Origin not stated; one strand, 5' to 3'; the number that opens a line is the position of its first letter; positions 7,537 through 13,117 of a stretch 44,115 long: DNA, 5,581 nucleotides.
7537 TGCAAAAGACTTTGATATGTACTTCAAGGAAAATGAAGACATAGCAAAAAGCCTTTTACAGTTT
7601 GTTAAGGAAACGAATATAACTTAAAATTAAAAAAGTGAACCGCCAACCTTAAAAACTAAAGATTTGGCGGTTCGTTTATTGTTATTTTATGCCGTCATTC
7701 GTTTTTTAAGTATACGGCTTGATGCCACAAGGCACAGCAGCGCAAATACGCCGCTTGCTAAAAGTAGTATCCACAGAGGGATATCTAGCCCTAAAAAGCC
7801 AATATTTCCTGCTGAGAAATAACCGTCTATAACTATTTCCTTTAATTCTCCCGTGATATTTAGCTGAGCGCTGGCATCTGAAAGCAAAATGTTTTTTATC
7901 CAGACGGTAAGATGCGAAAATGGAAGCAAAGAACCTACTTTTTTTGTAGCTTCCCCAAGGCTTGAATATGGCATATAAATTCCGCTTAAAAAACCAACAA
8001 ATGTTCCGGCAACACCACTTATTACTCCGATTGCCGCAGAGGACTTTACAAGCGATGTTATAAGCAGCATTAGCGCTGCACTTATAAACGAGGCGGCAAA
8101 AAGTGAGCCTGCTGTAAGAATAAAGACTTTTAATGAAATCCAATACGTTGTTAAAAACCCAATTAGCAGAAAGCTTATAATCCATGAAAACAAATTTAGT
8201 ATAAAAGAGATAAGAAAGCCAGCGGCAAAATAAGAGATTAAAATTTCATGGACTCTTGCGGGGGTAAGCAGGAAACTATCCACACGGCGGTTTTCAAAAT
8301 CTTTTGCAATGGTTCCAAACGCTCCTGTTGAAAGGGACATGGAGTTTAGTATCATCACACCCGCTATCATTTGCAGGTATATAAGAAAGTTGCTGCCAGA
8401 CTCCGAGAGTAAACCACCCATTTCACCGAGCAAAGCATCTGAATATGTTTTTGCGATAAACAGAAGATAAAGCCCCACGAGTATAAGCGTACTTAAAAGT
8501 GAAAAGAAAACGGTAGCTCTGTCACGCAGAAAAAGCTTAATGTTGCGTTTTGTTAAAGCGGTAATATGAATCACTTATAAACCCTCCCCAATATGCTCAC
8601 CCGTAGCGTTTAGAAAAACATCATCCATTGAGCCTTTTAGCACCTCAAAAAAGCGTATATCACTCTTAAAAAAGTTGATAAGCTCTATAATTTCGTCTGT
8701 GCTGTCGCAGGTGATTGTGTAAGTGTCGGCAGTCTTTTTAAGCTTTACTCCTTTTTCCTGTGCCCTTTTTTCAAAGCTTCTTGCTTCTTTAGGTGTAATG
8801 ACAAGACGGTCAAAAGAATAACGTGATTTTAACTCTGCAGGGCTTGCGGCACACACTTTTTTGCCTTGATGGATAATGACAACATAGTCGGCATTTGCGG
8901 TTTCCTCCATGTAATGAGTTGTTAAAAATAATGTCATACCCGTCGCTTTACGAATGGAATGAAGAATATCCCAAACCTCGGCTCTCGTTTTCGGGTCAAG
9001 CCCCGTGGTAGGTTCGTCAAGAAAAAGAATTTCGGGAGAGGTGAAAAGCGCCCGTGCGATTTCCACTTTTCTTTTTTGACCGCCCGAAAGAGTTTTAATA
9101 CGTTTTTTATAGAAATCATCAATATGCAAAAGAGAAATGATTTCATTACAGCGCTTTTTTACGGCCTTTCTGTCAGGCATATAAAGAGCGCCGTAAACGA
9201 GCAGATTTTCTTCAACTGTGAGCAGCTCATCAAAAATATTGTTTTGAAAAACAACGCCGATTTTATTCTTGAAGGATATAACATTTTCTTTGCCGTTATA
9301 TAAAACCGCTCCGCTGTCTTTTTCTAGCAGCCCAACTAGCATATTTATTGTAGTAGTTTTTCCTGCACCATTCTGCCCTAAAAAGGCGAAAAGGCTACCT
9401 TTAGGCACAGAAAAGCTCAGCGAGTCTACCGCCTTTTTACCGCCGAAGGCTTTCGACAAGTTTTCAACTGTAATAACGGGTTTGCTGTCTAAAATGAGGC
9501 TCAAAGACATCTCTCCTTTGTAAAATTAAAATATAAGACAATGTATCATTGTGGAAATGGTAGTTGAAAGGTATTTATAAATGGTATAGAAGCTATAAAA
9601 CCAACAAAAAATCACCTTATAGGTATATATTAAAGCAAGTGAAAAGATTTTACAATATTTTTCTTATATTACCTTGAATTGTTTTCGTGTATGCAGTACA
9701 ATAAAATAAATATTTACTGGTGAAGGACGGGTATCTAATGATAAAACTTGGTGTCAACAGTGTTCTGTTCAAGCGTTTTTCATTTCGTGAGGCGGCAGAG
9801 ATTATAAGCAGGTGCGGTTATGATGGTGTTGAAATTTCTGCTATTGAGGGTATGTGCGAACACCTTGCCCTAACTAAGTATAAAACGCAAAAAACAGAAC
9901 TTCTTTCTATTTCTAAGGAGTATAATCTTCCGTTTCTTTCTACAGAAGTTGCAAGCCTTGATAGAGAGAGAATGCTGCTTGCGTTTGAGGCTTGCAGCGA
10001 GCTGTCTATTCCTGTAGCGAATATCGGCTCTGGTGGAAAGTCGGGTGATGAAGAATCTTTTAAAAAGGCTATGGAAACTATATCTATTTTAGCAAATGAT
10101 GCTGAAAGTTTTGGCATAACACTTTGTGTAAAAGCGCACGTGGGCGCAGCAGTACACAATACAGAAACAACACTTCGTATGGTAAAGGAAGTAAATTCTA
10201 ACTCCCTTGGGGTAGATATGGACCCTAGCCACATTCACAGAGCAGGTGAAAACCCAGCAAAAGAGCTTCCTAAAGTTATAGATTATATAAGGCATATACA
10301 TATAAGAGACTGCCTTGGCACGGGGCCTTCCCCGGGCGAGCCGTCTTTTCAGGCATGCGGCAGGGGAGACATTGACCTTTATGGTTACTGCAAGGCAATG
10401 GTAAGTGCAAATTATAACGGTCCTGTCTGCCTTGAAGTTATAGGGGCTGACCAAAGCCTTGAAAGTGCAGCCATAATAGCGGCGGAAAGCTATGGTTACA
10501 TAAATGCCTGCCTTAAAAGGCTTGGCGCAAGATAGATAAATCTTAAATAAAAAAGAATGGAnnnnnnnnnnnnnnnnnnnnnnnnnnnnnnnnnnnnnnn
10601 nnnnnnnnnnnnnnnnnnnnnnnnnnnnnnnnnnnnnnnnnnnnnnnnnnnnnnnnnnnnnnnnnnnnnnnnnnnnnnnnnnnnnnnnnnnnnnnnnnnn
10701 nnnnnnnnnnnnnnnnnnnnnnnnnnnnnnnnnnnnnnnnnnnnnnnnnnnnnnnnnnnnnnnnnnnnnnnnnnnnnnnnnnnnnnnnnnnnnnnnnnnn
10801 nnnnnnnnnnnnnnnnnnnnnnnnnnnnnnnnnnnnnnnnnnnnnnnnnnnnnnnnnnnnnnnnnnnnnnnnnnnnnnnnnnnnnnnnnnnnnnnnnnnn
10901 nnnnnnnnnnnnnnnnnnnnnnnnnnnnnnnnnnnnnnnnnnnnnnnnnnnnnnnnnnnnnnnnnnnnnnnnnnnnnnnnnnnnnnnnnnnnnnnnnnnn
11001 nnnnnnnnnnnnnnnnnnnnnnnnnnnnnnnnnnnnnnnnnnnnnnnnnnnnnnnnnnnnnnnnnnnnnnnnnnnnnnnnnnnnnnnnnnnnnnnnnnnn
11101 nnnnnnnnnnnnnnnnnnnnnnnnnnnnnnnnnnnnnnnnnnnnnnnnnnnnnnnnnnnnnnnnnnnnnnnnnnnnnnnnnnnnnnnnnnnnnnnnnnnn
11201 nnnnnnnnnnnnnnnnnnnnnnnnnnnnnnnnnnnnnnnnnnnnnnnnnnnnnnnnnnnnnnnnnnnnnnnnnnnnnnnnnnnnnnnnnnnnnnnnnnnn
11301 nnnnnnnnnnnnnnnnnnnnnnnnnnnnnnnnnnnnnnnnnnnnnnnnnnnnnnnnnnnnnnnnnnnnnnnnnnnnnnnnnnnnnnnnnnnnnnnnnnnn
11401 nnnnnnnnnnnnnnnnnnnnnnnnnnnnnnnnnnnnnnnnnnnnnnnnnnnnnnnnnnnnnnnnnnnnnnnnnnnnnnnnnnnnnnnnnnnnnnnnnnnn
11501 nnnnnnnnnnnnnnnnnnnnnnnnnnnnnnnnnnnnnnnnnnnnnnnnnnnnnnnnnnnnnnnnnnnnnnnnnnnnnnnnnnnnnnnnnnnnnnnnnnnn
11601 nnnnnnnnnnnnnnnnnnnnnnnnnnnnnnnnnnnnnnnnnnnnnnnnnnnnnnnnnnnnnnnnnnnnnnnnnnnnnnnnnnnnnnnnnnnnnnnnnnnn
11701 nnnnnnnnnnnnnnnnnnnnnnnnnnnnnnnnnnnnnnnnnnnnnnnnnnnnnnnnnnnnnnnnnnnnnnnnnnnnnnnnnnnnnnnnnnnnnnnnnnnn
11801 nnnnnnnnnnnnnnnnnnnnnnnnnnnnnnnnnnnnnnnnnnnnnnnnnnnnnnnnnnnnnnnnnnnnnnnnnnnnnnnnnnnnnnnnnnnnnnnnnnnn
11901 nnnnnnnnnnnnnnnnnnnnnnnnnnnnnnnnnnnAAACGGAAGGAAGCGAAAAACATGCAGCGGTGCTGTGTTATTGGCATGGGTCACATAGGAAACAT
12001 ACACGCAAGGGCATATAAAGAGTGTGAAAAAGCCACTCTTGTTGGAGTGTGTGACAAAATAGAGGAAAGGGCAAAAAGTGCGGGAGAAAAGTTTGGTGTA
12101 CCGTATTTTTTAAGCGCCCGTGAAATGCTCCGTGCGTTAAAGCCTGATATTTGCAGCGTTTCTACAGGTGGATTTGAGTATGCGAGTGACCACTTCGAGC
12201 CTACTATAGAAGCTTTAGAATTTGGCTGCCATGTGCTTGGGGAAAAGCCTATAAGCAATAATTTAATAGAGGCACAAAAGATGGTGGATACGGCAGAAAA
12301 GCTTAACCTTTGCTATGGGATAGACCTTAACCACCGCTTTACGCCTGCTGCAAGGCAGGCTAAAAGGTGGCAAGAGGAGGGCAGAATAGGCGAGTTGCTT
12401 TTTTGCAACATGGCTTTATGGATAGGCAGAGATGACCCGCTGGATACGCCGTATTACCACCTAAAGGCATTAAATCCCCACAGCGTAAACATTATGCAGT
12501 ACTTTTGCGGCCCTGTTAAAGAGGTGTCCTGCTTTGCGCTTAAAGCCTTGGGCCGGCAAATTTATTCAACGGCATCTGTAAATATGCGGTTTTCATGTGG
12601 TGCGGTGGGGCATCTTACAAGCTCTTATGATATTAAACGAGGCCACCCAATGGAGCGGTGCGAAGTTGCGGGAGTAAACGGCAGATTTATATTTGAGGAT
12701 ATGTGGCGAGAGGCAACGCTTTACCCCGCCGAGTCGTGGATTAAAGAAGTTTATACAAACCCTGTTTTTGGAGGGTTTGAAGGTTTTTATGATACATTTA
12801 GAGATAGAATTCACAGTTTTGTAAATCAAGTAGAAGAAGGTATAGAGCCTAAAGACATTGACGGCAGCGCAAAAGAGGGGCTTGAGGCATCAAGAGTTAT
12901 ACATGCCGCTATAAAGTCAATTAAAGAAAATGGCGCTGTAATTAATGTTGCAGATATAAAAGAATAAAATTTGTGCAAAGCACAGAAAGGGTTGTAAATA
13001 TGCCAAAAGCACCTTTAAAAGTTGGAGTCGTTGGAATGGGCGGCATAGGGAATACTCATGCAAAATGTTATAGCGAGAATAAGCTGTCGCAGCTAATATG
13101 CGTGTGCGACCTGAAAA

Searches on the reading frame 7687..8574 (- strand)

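Call 3: search_protein_families(library=pfam, proteins=[window:7687-8574:-], max_evalue=0.01)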
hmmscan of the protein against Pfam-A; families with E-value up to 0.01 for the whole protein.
window:7687-8574:- (295 aa): 2 families
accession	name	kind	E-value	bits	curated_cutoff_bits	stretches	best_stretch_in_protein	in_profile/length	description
PF12698.13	ABC2_membrane_3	-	6.1e-13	49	31.6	1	66-272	160-345/347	ABC-2 family transporter protein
PF01061.29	ABC2_membrane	-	1.1e-11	45.2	26.9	1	4-225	3-205/211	ABC-2 type transporter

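Call 4: search_protein_families(library=ncbifam, proteins=[window:7687-8574:-], max_evalue=0.01)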
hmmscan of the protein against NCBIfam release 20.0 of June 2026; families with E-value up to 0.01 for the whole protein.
window:7687-8574:- (295 aa): 0 families

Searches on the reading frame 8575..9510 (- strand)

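Call 3: search_protein_families(library=pfam, proteins=[window:8575-9510:-], max_evalue=0.01)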
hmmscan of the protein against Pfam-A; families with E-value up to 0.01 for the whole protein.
window:8575-9510:- (311 aa): 8 families
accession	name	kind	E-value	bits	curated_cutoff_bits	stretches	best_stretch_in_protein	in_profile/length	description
PF00005.33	ABC_tran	-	1.8e-34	119.7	25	1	29-169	2-137/137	ABC transporter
PF13304.12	AAA_21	-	1.3e-09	39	27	1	141-199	238-298/304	AAA domain, putative AbiEii toxin, Type IV TA system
PF13732.12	DrrA1-3_C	-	1.1e-05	26.5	27.4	1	224-302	3-80/81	ATP-binding protein DrrA1-3-like, C-terminal domain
PF02463.25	SMC_N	-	0.0002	21.3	40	1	41-215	27-213/220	RecF/RecN/SMC N terminal domain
PF13401.12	AAA_22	-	0.0012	19.6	27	1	41-196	8-120/130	AAA domain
PF13558.12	SbcC_Walker_B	-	0.0026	18.4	27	0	137-184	29-89/90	SbcC/RAD50-like, Walker B motif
PF13476.12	AAA_23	-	0.0033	18.5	27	1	37-65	18-46/201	AAA domain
PF13175.12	AAA_15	-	0.0097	16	32.1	0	40-75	25-55/374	AAA ATPase domain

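Call 4: search_protein_families(library=ncbifam, proteins=[window:8575-9510:-], max_evalue=0.01)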
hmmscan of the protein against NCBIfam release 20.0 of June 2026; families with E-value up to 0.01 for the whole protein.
window:8575-9510:- (311 aa): 193 families (the best 25 are shown)
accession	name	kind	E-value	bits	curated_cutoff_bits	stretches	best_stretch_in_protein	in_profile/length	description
TIGR01188.1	drrA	subfamily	4e-73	246.3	312.45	1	20-304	1-302/302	daunorubicin resistance ABC transporter, ATP-binding protein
TIGR03864.1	PQQ_ABC_ATP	hypoth_equivalog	1.5e-56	191.5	302.25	1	13-231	2-223/236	ABC transporter, ATP-binding subunit, PQQ-dependent alcohol dehydrogenase system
NF033858.1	ABC2_perm_RbbA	equivalog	1e-51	175.9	1050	1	9-235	263-492/909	ribosome-associated ATPase/putative transporter RbbA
NF010060.0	PRK13537.1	equivalog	1.1e-51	175.6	521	1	9-306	12-311/314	nodulation factor ABC transporter ATP-binding protein NodI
NF010059.0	PRK13536.1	equivalog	1.5e-48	165.3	549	1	12-307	43-340/342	nodulation factor ABC transporter ATP-binding protein NodI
TIGR01288.1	nodI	equivalog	5e-47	160.4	424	1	12-306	4-300/303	nodulation factor ABC transporter ATP-binding protein NodI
TIGR04520.1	ECF_ATPase_1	equivalog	1.1e-46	159.5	315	1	13-261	1-258/269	energy-coupling factor transporter ATPase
TIGR03522.1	GldA_ABC_ATP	equivalog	2.5e-44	151.9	402.6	1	13-278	3-272/301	gliding motility-associated ABC transporter ATP-binding subunit GldA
TIGR04521.1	ECF_ATPase_2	equivalog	5.3e-44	150.4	330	1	25-263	18-269/279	energy-coupling factor transporter ATPase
TIGR00968.1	3a0106s01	subfamily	1.6e-42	145.7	342.75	1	13-228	1-219/237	sulfate ABC transporter ATP-binding protein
NF047930.1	ABC_ATP_B6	equivalog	1.4e-41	142.7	670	1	11-230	1-226/510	putative B6 ABC transporter ATP-binding protein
TIGR03740.1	galliderm_ABC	subfamily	2.4e-41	141.9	309.75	1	14-217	2-201/223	lantibiotic protection ABC transporter ATP-binding subunit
NF043075.1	MMSYN1_0197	equivalog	7.6e-41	140.2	550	1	12-226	2-219/341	spermidine/putrescine ABC transporter ATP-binding protein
NF010156.0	PRK13635.1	equivalog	3.7e-40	137.8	392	1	10-258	3-259/279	energy-coupling factor ABC transporter ATP-binding protein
TIGR03265.1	PhnT2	equivalog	4.8e-40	137.9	457.7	1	10-228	2-223/353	putative 2-aminoethylphosphonate ABC transporter ATP-binding protein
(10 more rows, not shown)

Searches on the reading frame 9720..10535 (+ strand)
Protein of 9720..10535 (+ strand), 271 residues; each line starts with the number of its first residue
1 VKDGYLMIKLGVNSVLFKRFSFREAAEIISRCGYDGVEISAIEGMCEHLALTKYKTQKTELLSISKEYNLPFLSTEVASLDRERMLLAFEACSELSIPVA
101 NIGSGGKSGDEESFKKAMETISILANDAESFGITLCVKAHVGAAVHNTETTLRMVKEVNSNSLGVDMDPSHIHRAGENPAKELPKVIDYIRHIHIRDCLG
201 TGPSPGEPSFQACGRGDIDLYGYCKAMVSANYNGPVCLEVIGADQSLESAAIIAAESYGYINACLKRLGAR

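Call 3: search_protein_families(library=pfam, proteins=[window:9720-10535:+], max_evalue=0.01)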
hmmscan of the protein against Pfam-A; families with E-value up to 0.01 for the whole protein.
window:9720-10535:+ (271 aa): 1 family
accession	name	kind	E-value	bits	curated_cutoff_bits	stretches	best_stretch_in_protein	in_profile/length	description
PF01261.30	AP_endonuc_2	-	6.9e-24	85.3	31.1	1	28-244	3-233/249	Xylose isomerase-like TIM barrel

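Call 4: search_protein_families(library=ncbifam, proteins=[window:9720-10535:+], max_evalue=0.01)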
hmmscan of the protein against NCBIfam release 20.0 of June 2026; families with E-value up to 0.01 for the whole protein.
window:9720-10535:+ (271 aa): 13 families
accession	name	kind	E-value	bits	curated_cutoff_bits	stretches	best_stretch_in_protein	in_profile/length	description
NF009689.0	PRK13210.1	subfamily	1.1e-09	37.9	200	1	110-258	125-274/286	L-ribulose-5-phosphate 3-epimerase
TIGR04379.1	myo_inos_iolE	equivalog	1.3e-09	38.1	290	1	110-197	124-211/290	myo-inosose-2 dehydratase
TIGR03234.1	OH-pyruv-isom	equivalog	1.7e-08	34.1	353.45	1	110-249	114-249/254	hydroxypyruvate isomerase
NF009688.0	PRK13209.1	subfamily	6e-08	32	317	1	17-266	37-278/286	L-ribulose-5-phosphate 3-epimerase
NF007360.0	PRK09856.1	equivalog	5.6e-06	26.1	305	1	104-241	114-249/276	fructoselysine 3-epimerase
NF041099.2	keto_glucon_epim_IolO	equivalog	6.3e-06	25.7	300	1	112-256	125-262/269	5-keto-L-gluconate epimerase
NF042435.1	DhshikDhtase_QuiC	equivalog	1.1e-05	24.2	1200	1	23-244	15-244/635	3-dehydroshikimate dehydratase QuiC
NF041277.1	coba_remo_CbiR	equivalog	6.7e-05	22.5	105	1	144-253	142-247/249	cobamide remodeling phosphodiesterase CbiR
TIGR00542.1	hxl6Piso_put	equivalog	9.2e-05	21.9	272.15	1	109-258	123-267/279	L-ribulose-5-phosphate 3-epimerase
NF051856.1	PsicseEpim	equivalog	0.00012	22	300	1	111-215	123-230/287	D-psicose 3-epimerase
NF007444.0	PRK09997.1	equivalog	0.00032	20.3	465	0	143-239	153-240/258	hydroxypyruvate isomerase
TIGR00587.1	nfo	subfamily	0.00095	18.5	129.65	1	76-190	82-202/279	deoxyribonuclease IV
NF002196.0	PRK01060.1-1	equivalog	0.0047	16.3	333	1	103-196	112-207/297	deoxyribonuclease IV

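Call 34: search_solved_structures(query=window:9720-10535:+, max_evalue=0.001)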
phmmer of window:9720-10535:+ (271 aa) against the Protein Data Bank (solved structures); distinct sequences matched with E-value up to 0.001: 6.
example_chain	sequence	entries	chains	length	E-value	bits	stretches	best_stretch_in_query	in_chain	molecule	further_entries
3tva_A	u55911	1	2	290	1.1e-08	38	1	139-239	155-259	Xylose isomerase domain protein TIM barrel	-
3wqo_A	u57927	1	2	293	5.1e-06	29.2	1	6-252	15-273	Uncharacterized protein MJ1311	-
1i60_A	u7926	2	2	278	3.6e-05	26.4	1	105-241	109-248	IOLI PROTEIN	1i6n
3dx5_A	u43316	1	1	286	0.00039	23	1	18-197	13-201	uncharacterized protein AsbF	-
5tnv_A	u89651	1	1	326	0.0005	22.7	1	116-245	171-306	AP endonuclease, family protein 2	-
2zvr_A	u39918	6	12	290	0.00067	22.2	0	140-234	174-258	Uncharacterized protein TM_0416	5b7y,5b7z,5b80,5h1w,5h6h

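Call 71: search_solved_structures(query=A4, max_evalue=0.01)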
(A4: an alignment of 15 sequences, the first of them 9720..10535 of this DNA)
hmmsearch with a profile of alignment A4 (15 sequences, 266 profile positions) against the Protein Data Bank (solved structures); distinct sequences matched with E-value up to 0.01: 30.
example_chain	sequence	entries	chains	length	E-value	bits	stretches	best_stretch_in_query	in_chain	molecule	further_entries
1i60_A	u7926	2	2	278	5.1e-11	45.3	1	11-251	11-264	IOLI PROTEIN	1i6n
3tva_A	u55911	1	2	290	5.6e-11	45.2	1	107-233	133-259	Xylose isomerase domain protein TIM barrel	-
3wqo_A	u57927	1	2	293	7.4e-09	38.2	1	2-233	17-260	Uncharacterized protein MJ1311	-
3cny_A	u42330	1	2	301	8.1e-08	34.8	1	109-234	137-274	Inositol catabolism protein IolE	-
3lmz_A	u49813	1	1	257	1.2e-07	34.3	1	153-259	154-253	Putative sugar isomerase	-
3dx5_A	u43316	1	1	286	3.3e-07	32.8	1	12-193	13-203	uncharacterized protein AsbF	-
2zds_A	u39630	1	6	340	1.7e-06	30.5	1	126-235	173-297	Putative DNA-binding protein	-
4kw2_A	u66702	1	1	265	1.2e-05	27.7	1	112-196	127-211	Uncharacterized protein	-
8z1i_A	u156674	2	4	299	2.3e-05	26.8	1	15-236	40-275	Art22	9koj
3u0h_A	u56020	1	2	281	3e-05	26.4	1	149-236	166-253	Xylose isomerase domain protein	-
5hmq_A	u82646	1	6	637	3.8e-05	26.1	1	17-235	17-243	4-hydroxyphenylpyruvate dioxygenase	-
8xiv_A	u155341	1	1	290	0.00021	23.6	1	14-217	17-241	D-tagatose 3-epimerase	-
8xix_A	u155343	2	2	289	0.00021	23.6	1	14-217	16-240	D-tagatose 3-epimerase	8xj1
7x7w_A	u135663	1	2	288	0.00038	22.8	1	104-209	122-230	D-PSICOSE 3-EPIMERASE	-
5zfs_A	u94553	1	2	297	0.00039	22.7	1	105-234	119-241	D-allulose-3-epimerase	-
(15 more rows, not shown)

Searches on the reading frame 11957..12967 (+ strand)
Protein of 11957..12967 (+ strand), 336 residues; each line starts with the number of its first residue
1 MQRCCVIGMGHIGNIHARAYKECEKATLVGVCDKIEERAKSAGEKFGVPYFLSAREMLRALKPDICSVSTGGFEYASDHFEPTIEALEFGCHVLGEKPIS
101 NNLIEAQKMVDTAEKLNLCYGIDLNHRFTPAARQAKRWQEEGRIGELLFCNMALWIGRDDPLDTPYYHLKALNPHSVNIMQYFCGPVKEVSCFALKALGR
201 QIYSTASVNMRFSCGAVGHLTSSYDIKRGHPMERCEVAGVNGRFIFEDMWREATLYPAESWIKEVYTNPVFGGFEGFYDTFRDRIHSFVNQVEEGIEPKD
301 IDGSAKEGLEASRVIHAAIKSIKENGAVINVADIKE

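Call 3: search_protein_families(library=pfam, proteins=[window:11957-12967:+], max_evalue=0.01)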
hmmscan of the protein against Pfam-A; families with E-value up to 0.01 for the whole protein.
window:11957-12967:+ (336 aa): 3 families
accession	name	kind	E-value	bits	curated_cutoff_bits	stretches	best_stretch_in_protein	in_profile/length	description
PF01408.29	GFO_IDH_MocA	-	4.9e-23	82.5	24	1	3-121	2-117/120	Oxidoreductase family, NAD-binding Rossmann fold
PF22725.1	GFO_IDH_MocA_C3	-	2.5e-11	44.1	27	1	133-244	2-123/124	GFO/IDH/MocA C-terminal domain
PF02894.22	GFO_IDH_MocA_C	-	0.00021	21.6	22.9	1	172-326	46-214/218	Oxidoreductase family, C-terminal alpha/beta domain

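Call 4: search_protein_families(library=ncbifam, proteins=[window:11957-12967:+], max_evalue=0.01)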
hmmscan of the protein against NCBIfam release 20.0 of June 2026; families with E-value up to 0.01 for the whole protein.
window:11957-12967:+ (336 aa): 10 families
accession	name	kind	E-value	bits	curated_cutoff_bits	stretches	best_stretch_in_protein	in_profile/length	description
NF040723.1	UDP-GlcNAcDh_Arch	equivalog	2.9e-28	99.3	450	1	3-323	2-302/302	UDP-N-acetylglucosamine 3-dehydrogenase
TIGR04380.1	myo_inos_iolG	equivalog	3.7e-27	95.1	355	1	3-328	3-329/330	inositol 2-dehydrogenase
NF052479.1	LevoglcsnDh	equivalog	2.7e-14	52.7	650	1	7-148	9-155/386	levoglucosan dehydrogenase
NF058563.1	BT_2159_fam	equivalog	5.5e-10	38.8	650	1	4-183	3-182/350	disaccharide 3-dehydrogenase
NF058561.1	BT_2158_fam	equivalog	1.4e-06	27.2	750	1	7-147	39-177/487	glycoside 3-dehydrogenase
NF041392.1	XylDh_Gfo6_Halo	equivalog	3.5e-06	26.1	350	1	78-147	94-163/350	D-xylose 1-dehydrogenase Gfo6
NF052679.1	InsChiInosDhIolG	equivalog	2.2e-05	23.7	540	1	3-152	4-153/343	bifunctional inositol 2-dehydrogenase/D-chiro-inositol 1-dehydrogenase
NF007574.0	PRK10206.1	equivalog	2.3e-05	23.6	352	1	75-148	74-147/345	oxidoreductase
TIGR01761.1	thiaz-red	subfamily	0.00022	20.8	188.8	1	5-134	7-133/350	thiazolinyl imide reductase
NF008607.0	PRK11579.1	subfamily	0.0078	15.2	330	0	78-150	76-148/346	oxidoreductase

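Call 35: search_solved_structures(query=window:11957-12967:+, max_evalue=1e-10)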
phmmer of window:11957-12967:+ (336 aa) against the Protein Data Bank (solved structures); distinct sequences matched with E-value up to 1e-10: 5.
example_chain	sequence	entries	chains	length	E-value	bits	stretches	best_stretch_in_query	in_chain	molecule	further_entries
3ezy_A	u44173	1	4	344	1.2e-20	77.2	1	3-328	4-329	Dehydrogenase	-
1zh8_A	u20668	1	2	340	7.9e-14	54.8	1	82-280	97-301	oxidoreductase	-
3q2i_A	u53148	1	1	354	1.4e-13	53.9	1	3-221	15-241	dehydrogenase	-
3moi_A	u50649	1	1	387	6.3e-12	48.5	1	5-151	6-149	Probable dehydrogenase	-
9m3d_B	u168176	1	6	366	1.9e-11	47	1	6-151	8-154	DgpA1 from W974-1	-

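Call 73: search_solved_structures(query=A5, max_evalue=1e-8)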
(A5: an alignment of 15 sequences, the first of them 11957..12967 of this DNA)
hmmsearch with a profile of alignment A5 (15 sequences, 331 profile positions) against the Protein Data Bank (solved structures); distinct sequences matched with E-value up to 1e-8: 65 (the best 60 are shown).
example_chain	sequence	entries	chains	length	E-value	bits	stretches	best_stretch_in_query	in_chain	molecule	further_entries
3ezy_A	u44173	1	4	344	4.1e-29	105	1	2-330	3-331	Dehydrogenase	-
3cea_A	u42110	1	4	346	6.1e-25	91.3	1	2-330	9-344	Myo-inositol 2-dehydrogenase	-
3q2i_A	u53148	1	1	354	6.3e-24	88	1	2-220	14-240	dehydrogenase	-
1zh8_A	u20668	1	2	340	9.3e-22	80.9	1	3-270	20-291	oxidoreductase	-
7xr9_A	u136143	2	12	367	7.8e-21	77.9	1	2-149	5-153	DgpA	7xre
4hkt_A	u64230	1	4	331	2.5e-20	76.2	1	3-330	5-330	Inositol 2-dehydrogenase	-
4n54_A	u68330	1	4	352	7.4e-20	74.6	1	3-331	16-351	Inositol dehydrogenase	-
4mkx_A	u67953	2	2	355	7.5e-20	74.6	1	3-331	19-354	Inositol dehydrogenase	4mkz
3q2k_A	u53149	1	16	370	6.5e-19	71.5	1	2-220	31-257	oxidoreductase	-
4h3v_A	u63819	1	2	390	3.1e-18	69.3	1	4-161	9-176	Oxidoreductase domain protein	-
6a3f_A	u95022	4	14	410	1.8e-17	66.8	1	2-193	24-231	Putative dehydrogenase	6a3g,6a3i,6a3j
9m3d_B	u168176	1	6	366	1.9e-17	66.7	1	2-151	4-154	DgpA1 from W974-1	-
7bvj_A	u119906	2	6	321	1.5e-16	63.8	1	2-136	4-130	Oxidoreductase, NAD-binding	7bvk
4gqa_A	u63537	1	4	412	4.1e-16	62.3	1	3-148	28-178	NAD binding Oxidoreductase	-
3ec7_A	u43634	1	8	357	6.4e-16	61.7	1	2-183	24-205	Putative Dehydrogenase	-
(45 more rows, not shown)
